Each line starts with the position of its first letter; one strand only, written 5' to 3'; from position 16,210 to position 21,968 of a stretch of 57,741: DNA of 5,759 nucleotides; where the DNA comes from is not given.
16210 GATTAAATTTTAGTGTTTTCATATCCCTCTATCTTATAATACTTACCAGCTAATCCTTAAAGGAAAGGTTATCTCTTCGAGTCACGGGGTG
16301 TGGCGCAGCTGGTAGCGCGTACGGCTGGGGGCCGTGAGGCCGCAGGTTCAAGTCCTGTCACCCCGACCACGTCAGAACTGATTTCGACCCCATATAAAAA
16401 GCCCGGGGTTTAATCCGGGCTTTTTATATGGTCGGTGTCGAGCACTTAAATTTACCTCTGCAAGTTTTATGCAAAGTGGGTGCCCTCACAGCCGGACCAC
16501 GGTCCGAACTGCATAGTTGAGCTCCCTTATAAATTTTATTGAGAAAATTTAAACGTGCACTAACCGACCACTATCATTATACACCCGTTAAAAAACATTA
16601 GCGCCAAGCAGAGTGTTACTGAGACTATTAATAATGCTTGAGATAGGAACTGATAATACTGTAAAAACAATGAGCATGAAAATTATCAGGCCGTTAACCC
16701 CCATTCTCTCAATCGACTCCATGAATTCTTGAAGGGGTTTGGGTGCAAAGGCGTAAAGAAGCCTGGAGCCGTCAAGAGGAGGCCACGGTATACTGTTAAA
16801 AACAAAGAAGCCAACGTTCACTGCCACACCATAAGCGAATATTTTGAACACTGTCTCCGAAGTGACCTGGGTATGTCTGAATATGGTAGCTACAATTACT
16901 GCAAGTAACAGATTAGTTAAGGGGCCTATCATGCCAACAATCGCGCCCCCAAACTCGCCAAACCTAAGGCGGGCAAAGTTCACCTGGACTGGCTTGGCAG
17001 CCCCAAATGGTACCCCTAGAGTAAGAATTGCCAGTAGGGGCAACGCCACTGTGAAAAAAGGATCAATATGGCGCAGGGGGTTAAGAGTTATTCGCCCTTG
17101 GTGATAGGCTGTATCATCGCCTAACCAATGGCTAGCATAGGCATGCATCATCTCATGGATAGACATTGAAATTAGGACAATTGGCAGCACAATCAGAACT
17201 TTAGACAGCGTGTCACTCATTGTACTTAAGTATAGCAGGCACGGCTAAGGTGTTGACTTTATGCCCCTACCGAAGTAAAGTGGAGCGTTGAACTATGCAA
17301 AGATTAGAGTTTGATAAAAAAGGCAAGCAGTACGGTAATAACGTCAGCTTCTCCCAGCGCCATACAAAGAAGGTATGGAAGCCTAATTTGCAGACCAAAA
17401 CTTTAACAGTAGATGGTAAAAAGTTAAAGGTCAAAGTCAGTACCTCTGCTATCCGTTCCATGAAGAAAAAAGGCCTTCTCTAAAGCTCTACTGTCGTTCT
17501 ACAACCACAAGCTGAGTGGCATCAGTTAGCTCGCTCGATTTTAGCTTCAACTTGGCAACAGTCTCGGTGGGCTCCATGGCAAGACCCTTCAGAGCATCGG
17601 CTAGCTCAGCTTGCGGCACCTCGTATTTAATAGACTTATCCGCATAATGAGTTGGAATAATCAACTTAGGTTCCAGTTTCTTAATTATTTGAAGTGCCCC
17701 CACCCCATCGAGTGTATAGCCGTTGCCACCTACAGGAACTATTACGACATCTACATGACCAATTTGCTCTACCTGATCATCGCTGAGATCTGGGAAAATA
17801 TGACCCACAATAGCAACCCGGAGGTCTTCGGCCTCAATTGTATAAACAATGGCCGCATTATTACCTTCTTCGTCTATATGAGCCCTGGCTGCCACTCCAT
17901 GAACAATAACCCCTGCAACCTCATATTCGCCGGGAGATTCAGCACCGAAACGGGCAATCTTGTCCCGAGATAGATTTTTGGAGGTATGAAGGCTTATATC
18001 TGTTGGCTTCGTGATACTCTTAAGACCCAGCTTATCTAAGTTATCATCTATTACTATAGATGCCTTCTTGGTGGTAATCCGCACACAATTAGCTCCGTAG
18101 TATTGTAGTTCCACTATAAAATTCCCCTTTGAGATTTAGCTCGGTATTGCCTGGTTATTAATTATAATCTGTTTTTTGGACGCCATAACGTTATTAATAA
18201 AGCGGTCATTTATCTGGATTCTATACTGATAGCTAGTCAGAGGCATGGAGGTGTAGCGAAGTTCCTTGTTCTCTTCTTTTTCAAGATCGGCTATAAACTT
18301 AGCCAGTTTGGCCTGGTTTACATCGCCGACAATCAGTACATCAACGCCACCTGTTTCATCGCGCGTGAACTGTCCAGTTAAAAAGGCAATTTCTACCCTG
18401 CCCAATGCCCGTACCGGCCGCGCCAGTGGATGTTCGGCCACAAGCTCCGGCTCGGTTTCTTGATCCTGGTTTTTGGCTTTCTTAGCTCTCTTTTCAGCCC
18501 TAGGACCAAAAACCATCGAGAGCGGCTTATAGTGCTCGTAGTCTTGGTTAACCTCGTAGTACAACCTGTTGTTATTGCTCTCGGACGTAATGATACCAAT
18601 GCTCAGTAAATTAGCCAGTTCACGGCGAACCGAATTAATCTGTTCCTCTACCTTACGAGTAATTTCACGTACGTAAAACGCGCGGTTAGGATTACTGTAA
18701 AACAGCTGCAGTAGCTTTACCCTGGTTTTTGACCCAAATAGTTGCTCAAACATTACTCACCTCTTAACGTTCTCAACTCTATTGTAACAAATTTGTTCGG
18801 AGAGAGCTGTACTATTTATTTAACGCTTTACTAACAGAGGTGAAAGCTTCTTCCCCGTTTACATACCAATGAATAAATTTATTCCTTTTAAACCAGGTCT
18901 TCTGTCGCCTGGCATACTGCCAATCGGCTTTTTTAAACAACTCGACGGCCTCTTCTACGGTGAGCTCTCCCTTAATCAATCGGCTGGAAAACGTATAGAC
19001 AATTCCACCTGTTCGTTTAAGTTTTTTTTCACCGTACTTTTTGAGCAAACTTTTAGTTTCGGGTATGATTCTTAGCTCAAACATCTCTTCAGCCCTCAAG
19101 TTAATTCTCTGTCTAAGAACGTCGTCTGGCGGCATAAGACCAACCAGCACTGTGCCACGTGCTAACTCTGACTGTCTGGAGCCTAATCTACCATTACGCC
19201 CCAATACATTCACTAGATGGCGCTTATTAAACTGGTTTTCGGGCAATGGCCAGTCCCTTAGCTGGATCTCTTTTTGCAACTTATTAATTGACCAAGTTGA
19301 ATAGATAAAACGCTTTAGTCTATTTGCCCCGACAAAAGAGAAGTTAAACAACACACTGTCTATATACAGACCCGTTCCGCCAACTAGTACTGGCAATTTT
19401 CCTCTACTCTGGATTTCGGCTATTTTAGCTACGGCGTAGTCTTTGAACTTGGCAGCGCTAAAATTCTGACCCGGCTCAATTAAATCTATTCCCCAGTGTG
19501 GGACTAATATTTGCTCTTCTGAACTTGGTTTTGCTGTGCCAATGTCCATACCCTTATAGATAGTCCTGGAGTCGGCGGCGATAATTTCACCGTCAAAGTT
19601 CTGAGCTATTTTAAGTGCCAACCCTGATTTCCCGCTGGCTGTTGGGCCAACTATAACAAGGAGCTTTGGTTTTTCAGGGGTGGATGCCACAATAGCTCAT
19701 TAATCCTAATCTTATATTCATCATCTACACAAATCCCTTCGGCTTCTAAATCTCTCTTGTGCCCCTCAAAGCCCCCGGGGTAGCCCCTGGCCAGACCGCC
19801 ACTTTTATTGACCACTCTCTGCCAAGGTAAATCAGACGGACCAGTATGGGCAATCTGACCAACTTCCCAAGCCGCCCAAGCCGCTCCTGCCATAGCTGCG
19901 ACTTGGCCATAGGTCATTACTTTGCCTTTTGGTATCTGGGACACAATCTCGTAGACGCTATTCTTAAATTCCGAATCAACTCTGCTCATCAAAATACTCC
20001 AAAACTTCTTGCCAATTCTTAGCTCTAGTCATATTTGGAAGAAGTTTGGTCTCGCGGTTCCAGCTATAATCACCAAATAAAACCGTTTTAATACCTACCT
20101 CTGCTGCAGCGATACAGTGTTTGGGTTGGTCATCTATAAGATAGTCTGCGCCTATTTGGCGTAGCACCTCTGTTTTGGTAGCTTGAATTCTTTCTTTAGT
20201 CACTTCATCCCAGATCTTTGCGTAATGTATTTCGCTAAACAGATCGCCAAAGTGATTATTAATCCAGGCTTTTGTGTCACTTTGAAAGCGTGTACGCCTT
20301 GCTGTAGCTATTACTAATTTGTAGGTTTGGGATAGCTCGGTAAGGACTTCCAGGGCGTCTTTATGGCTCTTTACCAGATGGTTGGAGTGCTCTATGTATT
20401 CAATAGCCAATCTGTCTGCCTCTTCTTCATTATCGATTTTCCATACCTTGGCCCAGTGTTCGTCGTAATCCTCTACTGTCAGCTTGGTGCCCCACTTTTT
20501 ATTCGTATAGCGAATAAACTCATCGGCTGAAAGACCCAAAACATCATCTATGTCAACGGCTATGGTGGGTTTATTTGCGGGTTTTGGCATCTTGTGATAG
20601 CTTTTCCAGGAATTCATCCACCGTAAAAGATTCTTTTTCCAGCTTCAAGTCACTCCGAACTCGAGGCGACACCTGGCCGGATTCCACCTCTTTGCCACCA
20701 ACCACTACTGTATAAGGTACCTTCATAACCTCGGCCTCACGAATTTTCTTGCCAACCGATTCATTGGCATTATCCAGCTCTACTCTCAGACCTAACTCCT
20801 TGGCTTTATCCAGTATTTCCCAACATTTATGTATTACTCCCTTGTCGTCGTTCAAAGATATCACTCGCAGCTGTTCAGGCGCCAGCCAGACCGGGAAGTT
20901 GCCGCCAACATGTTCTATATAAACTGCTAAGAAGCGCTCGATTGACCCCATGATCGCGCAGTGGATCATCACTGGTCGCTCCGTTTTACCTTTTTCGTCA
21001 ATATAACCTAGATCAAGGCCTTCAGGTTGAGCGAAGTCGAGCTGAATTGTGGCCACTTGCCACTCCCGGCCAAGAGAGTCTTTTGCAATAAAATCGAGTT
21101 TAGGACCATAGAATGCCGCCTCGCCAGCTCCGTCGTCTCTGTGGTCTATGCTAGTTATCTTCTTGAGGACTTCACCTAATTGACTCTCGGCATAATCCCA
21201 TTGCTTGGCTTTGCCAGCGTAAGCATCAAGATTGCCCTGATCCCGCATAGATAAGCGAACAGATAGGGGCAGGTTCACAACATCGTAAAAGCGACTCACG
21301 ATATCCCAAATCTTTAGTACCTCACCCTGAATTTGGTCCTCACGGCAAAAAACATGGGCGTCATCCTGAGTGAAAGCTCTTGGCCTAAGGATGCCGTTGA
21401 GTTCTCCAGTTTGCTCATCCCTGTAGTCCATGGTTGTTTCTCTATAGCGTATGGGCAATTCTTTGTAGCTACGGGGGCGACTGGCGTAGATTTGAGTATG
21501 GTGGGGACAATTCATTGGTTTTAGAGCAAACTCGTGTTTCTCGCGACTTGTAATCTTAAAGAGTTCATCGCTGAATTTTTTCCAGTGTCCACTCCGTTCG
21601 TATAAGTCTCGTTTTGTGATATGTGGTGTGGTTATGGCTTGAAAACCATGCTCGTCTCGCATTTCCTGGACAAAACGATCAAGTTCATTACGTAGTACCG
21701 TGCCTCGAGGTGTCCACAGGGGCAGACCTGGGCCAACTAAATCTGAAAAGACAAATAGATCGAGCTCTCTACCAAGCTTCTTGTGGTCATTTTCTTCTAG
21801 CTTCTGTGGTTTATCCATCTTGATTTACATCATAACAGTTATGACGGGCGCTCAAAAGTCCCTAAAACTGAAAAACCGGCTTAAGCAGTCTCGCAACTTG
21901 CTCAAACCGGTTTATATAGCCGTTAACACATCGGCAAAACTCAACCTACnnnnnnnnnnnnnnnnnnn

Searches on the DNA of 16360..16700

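Call 78: search_rna_families(source=window, start=16360, end=16700, threshold=evalue, max_evalue=1)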
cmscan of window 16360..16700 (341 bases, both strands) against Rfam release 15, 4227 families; matches with E-value up to 1: 8.
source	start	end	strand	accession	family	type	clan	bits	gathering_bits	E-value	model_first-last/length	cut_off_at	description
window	16396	16452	-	RF02438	SpF51_sRNA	Gene; sRNA;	-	22.6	50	0.061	1-45/45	no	Streptococcus sRNA SpF51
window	16392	16461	-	RF00506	Thr_leader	Cis-reg; leader;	-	21.5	55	0.073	1-118/118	no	Threonine operon leader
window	16384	16441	+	RF00974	mir-607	Gene; miRNA;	-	19.4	94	0.43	1-91/91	no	mir-607 microRNA precursor family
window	16361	16431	+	RF02059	STnc50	Gene; sRNA;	-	19.1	55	0.89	1-84/84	no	Salmonella enterica sRNA STnc40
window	16391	16425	-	RF00617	cHP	Cis-reg;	CL00129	18.8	40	0.19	16-45/45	no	Flavivirus capsid hairpin cHP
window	16388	16429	-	RF02067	STnc310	Gene; sRNA;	-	18.6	40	0.42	1-61/61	no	Salmonella enterica sRNA STnc310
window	16393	16428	+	RF04089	mir-753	Gene; miRNA;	-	18.5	62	0.52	1-62/62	no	mir-753 microRNA precursor family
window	16398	16424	+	RF01519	CC0196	Gene; sRNA;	-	14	35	0.94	32-58/58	no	Caulobacter sRNA CC0196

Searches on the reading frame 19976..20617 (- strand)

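Call 16: search_protein_families(library=pfam, proteins=[window:19976-20617:-])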
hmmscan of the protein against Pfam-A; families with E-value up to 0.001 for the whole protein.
window:19976-20617:- (213 aa): 2 families
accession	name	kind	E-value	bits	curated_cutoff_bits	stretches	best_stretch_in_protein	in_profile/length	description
PF06941.18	NT5C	-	8.9e-12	45.7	24.8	1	17-206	2-171/180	5' nucleotidase, deoxy (Pyrimidine), cytosolic type C protein (NT5C)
PF13419.12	HAD_2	-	0.00014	22.5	23.8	0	25-179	39-176/178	Haloacid dehalogenase-like hydrolase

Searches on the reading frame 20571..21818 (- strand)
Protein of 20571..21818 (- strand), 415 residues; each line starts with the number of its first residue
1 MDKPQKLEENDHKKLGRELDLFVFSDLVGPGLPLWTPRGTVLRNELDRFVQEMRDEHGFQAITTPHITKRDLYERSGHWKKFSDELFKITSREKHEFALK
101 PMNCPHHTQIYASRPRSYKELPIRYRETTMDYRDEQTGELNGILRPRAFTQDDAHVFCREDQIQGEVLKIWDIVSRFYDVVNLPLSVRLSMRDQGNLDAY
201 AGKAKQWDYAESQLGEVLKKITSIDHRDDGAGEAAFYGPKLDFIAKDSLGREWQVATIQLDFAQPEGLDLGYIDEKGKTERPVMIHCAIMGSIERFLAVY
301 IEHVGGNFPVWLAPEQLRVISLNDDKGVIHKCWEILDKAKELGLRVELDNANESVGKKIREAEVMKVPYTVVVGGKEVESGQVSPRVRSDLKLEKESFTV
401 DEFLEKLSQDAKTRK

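Call 16: search_protein_families(library=pfam, proteins=[window:20571-21818:-])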
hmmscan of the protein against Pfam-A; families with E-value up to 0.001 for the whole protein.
window:20571-21818:- (415 aa): 2 families
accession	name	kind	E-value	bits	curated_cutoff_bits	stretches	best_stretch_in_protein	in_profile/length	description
PF00587.30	tRNA-synt_2b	-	4.4e-45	154.4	29.3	1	87-303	1-178/179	tRNA synthetase class II core domain (G, H, P, S and T)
PF03129.25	HGTP_anticodon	-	1.3e-17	64.2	21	1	316-409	1-93/94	Anticodon binding domain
